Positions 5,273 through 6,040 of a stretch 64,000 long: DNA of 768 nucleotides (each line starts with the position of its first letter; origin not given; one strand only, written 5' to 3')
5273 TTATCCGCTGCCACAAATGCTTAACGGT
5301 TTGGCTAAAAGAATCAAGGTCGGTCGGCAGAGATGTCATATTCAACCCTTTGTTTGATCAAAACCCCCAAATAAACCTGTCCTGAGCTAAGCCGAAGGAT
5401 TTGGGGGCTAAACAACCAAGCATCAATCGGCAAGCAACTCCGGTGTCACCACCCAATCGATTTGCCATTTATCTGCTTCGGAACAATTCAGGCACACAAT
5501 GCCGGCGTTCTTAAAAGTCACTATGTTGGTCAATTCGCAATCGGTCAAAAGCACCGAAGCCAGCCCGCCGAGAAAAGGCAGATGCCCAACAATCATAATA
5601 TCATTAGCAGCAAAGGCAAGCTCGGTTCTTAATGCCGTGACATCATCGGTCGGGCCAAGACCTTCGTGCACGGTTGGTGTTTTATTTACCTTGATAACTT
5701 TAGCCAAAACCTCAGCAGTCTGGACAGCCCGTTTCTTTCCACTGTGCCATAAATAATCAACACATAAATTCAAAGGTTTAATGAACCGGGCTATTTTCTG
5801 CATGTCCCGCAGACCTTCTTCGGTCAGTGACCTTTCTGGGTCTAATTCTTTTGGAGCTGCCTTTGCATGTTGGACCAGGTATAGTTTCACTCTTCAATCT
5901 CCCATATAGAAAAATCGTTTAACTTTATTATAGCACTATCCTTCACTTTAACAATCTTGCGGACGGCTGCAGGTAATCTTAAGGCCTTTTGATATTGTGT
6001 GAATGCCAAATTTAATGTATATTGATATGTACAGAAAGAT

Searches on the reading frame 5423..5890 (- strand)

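Call 71: search_protein_families(library=pfam, proteins=[window:5423-5890:-], max_evalue=0.00001)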
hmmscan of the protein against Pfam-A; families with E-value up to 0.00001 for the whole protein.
window:5423-5890:- (155 aa): 1 family
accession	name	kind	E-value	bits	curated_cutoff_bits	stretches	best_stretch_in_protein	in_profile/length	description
PF00300.27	His_Phos_1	-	4.8e-07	30.1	21.7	0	4-76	2-79/194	Histidine phosphatase superfamily (branch 1)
